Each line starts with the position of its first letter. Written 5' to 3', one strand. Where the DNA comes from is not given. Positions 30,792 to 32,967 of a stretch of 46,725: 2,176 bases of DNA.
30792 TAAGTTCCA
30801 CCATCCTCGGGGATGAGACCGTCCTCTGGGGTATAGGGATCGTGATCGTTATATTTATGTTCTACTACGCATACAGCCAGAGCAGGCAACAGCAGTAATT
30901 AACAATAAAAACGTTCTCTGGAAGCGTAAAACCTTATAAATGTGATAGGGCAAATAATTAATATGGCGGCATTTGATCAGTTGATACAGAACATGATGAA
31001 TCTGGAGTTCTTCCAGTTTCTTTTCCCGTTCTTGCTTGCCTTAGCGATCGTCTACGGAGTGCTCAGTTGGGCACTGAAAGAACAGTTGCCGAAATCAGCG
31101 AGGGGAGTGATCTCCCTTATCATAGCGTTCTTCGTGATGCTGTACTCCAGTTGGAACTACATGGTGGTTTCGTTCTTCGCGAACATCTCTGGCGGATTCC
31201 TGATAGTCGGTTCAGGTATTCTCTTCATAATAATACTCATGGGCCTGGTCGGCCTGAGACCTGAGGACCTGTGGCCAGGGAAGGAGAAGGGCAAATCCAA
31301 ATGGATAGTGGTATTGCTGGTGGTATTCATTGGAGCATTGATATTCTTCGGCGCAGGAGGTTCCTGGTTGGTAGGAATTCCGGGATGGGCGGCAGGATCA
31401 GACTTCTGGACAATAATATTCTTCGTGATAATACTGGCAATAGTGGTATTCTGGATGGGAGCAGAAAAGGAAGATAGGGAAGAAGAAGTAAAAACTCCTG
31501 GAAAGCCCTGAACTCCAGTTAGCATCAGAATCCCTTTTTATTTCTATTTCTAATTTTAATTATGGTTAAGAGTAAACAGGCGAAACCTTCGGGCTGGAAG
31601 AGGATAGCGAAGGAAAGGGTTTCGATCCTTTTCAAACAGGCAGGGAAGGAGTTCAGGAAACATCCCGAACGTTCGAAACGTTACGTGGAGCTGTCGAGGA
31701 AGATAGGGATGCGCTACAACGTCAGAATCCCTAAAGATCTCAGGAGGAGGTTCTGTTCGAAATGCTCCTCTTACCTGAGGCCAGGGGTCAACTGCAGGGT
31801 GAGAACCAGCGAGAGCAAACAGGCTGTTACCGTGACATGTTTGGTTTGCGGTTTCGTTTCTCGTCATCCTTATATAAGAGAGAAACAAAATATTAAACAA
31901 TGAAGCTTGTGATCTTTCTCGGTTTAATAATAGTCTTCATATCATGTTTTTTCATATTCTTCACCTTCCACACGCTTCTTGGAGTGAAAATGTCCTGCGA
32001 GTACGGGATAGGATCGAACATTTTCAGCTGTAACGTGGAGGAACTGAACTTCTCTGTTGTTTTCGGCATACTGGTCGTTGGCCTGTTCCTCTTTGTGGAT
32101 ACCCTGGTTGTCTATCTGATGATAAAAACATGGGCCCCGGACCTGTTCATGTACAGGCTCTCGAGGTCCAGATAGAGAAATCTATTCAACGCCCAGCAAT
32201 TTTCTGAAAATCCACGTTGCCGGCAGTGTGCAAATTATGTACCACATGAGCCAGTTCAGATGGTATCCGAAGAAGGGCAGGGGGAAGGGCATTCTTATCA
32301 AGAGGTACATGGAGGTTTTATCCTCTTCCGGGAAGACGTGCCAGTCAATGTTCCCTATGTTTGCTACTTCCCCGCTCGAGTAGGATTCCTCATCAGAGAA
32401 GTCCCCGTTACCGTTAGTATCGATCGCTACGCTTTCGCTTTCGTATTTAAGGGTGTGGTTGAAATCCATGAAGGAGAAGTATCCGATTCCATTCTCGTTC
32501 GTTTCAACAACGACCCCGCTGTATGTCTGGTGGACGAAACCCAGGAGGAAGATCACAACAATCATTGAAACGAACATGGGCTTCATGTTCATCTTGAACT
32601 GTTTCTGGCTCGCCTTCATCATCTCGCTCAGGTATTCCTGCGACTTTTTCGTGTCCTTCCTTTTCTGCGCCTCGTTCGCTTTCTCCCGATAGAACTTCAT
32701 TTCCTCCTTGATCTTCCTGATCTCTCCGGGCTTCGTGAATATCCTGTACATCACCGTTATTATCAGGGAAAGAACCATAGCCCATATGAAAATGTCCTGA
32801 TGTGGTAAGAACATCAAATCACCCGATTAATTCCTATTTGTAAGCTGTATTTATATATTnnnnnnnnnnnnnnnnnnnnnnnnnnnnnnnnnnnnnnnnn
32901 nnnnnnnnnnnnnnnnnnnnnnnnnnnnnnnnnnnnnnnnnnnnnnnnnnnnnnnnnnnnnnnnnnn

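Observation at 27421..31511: Unrecognisable seven-gene operon-like cluster divergent from ftsZ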

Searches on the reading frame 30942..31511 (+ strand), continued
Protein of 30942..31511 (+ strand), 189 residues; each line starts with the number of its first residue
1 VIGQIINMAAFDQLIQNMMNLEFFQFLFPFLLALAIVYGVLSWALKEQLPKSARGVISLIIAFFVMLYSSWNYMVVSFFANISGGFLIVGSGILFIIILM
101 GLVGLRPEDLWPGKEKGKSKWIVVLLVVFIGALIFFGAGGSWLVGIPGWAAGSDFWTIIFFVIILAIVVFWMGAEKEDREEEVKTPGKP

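Call 93: find_encoding_contigs(protein=P0011, flank=7000, max_places=1)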
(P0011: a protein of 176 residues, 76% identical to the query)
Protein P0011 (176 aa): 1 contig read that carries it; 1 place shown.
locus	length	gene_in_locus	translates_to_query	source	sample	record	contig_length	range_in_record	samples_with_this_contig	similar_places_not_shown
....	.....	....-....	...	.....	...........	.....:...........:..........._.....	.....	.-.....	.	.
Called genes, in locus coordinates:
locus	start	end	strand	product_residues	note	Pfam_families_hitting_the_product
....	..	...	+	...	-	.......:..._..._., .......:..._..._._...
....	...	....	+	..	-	-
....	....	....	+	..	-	-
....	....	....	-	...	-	-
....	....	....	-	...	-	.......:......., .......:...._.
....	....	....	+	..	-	-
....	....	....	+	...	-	-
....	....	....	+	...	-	-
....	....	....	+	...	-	-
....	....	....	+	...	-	-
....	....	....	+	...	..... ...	-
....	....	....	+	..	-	-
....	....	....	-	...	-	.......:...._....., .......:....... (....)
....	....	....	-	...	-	-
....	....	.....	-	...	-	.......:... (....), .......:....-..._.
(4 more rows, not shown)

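Call 94: find_encoding_contigs(protein=P0012, flank=7000, max_places=1)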
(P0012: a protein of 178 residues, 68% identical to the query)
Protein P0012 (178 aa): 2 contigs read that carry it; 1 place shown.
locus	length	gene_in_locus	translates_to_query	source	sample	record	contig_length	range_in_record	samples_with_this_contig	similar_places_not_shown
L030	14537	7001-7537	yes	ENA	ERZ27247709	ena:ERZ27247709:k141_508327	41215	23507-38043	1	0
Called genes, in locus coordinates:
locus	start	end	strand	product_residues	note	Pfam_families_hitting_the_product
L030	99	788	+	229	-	PF01000:RNA_pol_A_bac, PF01193:RNA_pol_L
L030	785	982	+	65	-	-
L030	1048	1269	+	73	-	-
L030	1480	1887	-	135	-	-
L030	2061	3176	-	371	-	PF00091:Tubulin, PF12327:FtsZ_C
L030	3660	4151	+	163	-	-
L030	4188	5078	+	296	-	-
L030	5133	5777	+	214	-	-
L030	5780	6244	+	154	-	-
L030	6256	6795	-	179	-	-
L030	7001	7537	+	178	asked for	-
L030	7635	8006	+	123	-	PF04032:Rpr2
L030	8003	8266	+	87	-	-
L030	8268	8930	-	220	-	PF01956:EMC3_TMCO1 (weak)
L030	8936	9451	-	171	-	PF13207:AAA_17 (weak)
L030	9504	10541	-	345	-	PF01380:SIS (faint), PF10432:bact-PGI_C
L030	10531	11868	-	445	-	PF02403:Seryl_tRNA_N, PF00587:tRNA-synt_2b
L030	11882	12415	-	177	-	PF00156:Pribosyltran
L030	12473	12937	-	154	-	PF01988:VIT1 (weak), PF06161:DUF975 (weak)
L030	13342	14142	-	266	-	-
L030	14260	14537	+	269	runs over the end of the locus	PF01261:AP_endonuc_2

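Call 96: search_protein_families(library=padloc, proteins=[L004:5495-5989:+, L008:6662-7237:+, L011:4470-5240:+, L004:6000-6698:+, L009:7156-8058:+, L010:7522-8691:+, L011:5250-6413:+], max_evalue=0.1)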
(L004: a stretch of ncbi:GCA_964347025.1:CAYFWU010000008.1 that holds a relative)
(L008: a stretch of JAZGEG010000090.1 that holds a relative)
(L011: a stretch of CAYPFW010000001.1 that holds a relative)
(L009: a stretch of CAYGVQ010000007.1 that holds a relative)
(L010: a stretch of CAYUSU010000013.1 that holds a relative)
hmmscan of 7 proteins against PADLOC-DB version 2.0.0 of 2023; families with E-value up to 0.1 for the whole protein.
L004:5495-5989:+ (164 aa): 0 families

L008:6662-7237:+ (191 aa): 0 families

L011:4470-5240:+ (256 aa): 0 families

L004:6000-6698:+ (232 aa): 0 families

L009:7156-8058:+ (300 aa): 0 families

L010:7522-8691:+ (389 aa): 0 families

L011:5250-6413:+ (387 aa): 0 families

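Call 97: search_protein_families(library=phrogs, proteins=[L004:5495-5989:+, L008:6662-7237:+, L011:4470-5240:+, L004:6000-6698:+, L009:7156-8058:+, L010:7522-8691:+, L011:5250-6413:+], max_evalue=0.1)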
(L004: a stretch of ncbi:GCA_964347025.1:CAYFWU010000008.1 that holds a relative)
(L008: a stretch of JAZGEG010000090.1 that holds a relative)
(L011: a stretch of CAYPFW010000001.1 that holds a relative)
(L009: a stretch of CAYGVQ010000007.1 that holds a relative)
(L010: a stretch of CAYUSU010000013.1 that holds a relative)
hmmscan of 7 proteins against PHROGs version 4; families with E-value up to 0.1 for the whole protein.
L004:5495-5989:+ (164 aa): 1 family
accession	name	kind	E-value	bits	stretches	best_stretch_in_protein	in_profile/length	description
phrog_28129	-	unknown function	0.01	16.7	1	141-163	11-33/48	-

L008:6662-7237:+ (191 aa): 1 family
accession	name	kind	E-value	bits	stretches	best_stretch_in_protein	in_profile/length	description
phrog_25530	-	unknown function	0.079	13.5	0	88-137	49-97/213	-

L011:4470-5240:+ (256 aa): 1 family
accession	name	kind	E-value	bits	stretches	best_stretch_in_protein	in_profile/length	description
phrog_13444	-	unknown function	0.027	15.4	1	160-216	11-66/125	-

L004:6000-6698:+ (232 aa): 0 families

L009:7156-8058:+ (300 aa): 0 families

L010:7522-8691:+ (389 aa): 0 families

L011:5250-6413:+ (387 aa): 0 families

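Call 113: find_related_loci(query=A5, collection=viral_contigs, flank=5000)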
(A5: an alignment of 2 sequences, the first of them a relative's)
Query A5 (232 aa) in viral_contigs; peptide patterns used: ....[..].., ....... (x = any residue, [..] = any of these).
112 stretches matched a pattern, but none encodes a relative of the query by tblastn (E <= 1e-3).

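Call 116: find_encoding_contigs(protein=P0062, flank=8000, max_places=1)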
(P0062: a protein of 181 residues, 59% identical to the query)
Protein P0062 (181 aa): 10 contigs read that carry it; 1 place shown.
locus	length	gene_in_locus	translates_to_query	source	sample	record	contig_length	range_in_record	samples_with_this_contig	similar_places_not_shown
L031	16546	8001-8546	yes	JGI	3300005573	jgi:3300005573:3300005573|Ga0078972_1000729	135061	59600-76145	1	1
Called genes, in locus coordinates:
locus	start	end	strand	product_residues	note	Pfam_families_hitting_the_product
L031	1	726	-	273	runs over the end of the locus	PF02811:PHP, PF13263:PHP_C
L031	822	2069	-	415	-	PF02142:MGS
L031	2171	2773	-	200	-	PF02163:Peptidase_M50 (faint)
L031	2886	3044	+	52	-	-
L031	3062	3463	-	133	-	-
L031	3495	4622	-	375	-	PF00091:Tubulin, PF12327:FtsZ_C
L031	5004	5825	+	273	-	-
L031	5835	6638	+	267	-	-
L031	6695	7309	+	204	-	-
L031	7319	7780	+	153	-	-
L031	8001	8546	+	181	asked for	-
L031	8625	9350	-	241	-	-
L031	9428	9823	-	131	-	-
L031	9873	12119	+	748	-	PF00437:T2SSE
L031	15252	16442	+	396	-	-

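Call 117: find_encoding_contigs(protein=P0064, flank=8000, max_places=1)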
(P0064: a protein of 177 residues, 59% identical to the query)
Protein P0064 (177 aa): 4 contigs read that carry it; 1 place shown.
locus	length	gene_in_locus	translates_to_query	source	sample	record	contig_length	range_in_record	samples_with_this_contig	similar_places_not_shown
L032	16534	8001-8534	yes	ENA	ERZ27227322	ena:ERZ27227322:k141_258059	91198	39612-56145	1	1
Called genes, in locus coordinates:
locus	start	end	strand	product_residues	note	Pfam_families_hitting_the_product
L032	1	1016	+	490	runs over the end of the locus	PF04563:RNA_pol_Rpb2_1, PF04561:RNA_pol_Rpb2_2, PF04565:RNA_pol_Rpb2_3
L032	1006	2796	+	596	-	PF04566:RNA_pol_Rpb2_4, PF04567:RNA_pol_Rpb2_5, PF00562:RNA_pol_Rpb2_6, PF04560:RNA_pol_Rpb2_7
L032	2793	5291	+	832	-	PF04997:RNA_pol_Rpb1_1, PF00623:RNA_pol_Rpb1_2, PF04983:RNA_pol_Rpb1_3, PF05000:RNA_pol_Rpb1_4, PF04998:RNA_pol_Rpb1_5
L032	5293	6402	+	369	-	PF04998:RNA_pol_Rpb1_5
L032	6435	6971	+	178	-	PF00347:Ribosomal_L6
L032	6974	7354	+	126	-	PF01655:Ribosomal_L32e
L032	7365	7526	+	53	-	-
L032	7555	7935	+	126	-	-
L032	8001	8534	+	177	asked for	-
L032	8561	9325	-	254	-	-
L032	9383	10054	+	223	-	PF02732:ERCC4, PF12826:HHH_2 (weak), PF14520:HHH_5, PF00633:HHH (weak)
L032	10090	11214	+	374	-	PF00586:AIRS, PF02769:AIRS_C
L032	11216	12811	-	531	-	PF01656:CbiA (weak), PF06418:CTP_synth_N, PF00117:GATase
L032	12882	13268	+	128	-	PF04892:VanZ-LLP1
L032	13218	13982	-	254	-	-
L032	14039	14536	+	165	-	-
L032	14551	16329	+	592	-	PF04068:Fer4_RLI (weak), PF12797:Fer4_2 (faint), PF12837:Fer4_6 (faint), PF00037:Fer4 (weak), PF02463:SMC_N (weak), PF13175:AAA_15 (faint), PF00005:ABC_tran, PF00005:ABC_tran, +3 more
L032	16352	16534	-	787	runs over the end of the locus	PF05124:S_layer_C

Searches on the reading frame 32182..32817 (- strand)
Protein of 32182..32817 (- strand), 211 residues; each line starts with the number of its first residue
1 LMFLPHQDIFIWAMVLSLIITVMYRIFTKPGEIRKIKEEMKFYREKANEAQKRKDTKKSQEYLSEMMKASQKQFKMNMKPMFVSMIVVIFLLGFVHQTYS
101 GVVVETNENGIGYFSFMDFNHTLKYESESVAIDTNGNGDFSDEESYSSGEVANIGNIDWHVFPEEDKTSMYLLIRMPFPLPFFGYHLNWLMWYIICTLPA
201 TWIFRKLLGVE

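Call 3: search_protein_families(library=pfam, proteins=[window:32182-32817:-], max_evalue=1)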
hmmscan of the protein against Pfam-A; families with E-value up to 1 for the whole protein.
window:32182-32817:- (211 aa): 12 families
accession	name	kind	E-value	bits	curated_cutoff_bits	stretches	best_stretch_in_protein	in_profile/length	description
PF01956.21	EMC3_TMCO1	-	6.6e-12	46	27.1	2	9-104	19-117/169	Integral membrane protein EMC3/TMCO1-like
PF13858.11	DUF4199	-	5.7e-05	24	32.3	1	10-90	74-158/165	Protein of unknown function (DUF4199)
PF09973.14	DUF2208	-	0.00095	19.3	24.3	1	18-108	33-120/231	Predicted membrane protein (DUF2208)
PF09991.14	DUF2232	-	0.035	13.7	27.8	1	13-91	95-173/290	Predicted membrane protein (DUF2232)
PF11027.13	DUF2615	-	0.036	14.6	23.4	1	7-56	52-99/104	Protein of unknown function (DUF2615)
PF03547.23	Mem_trans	-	0.059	12.4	25.7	1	15-91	135-215/343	Membrane transport protein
PF18935.5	DUF5683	-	0.06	13.8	26.7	1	14-93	31-105/151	Family of unknown function (DUF5683)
PF03092.22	BT1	-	0.078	12.1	22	1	4-100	152-232/432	BT1 family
PF02096.25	60KD_IMP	-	0.15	12.4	35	1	17-105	14-90/163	60Kd inner membrane protein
PF20009.4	GEVED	-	0.26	12.6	24.4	1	132-159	6-34/78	GEVED domain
PF02487.23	CLN3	-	0.58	9.6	31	0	9-73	147-211/395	CLN3 protein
PF17319.7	DUF5362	-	0.8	10.1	25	1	46-92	44-90/94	Family of unknown function (DUF5362)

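Call 4: search_protein_families(library=ncbifam, proteins=[window:32182-32817:-], max_evalue=1)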
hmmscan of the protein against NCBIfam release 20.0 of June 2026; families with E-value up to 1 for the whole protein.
window:32182-32817:- (211 aa): 2 families
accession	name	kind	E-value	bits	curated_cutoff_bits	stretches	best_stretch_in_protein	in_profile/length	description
NF002803.0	PRK02944.1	equivalog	0.022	14.1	377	1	17-99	72-150/255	YidC family membrane integrase SpoIIIJ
NF045974.1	conju_CD1108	subfamily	0.54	10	100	1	34-106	8-79/190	CD1108 family mobile element protein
